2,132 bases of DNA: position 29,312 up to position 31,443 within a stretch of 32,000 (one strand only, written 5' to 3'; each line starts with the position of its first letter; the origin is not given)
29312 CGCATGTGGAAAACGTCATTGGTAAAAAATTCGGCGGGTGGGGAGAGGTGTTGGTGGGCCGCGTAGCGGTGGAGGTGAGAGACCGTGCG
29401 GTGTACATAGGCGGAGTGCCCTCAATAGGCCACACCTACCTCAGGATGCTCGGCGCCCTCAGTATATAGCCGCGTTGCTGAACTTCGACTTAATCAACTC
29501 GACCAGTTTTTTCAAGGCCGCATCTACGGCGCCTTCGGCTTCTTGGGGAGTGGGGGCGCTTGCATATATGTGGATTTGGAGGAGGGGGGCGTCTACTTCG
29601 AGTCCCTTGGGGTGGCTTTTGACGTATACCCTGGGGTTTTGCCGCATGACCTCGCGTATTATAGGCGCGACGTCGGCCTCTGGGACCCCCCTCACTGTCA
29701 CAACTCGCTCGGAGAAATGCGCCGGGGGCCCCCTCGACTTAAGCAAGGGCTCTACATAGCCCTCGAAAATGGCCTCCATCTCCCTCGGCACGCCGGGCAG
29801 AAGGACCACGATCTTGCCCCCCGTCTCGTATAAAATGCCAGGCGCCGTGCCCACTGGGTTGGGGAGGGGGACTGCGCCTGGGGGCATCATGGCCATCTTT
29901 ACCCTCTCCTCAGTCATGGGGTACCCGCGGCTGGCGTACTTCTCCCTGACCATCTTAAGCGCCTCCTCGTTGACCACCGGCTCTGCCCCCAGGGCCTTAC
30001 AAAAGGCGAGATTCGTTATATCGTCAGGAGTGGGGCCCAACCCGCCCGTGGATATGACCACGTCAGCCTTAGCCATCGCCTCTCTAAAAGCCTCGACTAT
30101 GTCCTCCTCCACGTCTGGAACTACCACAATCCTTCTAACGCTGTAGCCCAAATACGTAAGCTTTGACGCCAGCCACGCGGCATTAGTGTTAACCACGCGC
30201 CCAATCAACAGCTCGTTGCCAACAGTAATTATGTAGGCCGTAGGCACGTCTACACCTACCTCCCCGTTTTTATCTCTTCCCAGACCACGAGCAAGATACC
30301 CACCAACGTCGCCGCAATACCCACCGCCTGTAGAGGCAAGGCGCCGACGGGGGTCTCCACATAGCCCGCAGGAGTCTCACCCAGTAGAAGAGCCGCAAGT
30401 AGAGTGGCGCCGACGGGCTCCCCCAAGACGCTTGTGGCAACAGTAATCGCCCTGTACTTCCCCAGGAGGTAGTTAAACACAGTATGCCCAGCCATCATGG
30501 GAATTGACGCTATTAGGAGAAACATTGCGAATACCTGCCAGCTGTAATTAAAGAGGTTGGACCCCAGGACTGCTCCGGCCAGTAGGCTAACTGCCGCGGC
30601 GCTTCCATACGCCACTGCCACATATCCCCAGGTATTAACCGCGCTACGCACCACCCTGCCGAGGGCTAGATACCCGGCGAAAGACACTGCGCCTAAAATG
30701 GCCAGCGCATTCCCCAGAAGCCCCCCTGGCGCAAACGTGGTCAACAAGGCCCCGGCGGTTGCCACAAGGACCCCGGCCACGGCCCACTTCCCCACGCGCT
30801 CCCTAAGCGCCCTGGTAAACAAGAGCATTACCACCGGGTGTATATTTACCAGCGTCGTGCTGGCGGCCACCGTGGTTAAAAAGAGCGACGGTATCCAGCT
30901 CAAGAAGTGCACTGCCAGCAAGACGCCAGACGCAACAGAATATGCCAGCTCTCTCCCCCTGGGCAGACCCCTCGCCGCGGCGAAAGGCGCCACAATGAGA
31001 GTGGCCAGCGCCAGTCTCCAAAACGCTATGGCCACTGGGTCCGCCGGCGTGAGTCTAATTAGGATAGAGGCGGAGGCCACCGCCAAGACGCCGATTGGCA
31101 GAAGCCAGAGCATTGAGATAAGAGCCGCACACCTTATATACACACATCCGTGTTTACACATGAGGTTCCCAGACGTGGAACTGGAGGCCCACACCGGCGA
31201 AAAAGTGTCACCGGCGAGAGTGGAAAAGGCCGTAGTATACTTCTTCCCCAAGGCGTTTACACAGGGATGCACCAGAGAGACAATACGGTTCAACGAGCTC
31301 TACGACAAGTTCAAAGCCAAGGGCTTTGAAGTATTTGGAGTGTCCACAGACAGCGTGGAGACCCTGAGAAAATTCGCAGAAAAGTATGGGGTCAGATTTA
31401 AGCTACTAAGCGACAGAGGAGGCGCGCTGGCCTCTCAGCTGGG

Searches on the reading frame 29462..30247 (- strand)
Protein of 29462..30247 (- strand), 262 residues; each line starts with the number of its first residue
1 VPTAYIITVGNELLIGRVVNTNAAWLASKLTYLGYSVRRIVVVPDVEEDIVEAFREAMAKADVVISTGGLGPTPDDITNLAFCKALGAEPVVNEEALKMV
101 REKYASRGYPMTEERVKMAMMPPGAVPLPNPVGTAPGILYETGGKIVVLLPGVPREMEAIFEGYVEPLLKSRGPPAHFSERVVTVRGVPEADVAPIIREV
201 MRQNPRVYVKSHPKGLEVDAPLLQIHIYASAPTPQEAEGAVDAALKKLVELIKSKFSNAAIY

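Call 71: search_protein_families(library=pfam, proteins=[window:29462-30247:-], max_evalue=0.00001)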
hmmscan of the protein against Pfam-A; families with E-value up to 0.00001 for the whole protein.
window:29462-30247:- (262 aa): 1 family
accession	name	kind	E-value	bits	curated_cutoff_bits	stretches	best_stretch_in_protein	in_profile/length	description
PF00994.29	MoCF_biosynth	-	6.3e-41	139.9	26.6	1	6-170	2-143/144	Probable molybdopterin binding domain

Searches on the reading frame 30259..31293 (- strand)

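Call 71: search_protein_families(library=pfam, proteins=[window:30259-31293:-], max_evalue=0.00001)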
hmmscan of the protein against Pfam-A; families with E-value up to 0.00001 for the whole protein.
window:30259-31293:- (345 aa): 1 family
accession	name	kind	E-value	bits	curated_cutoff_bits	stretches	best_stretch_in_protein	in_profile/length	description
PF00892.27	EamA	-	7.3e-17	62.4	28.2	2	63-186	5-134/135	EamA-like transporter family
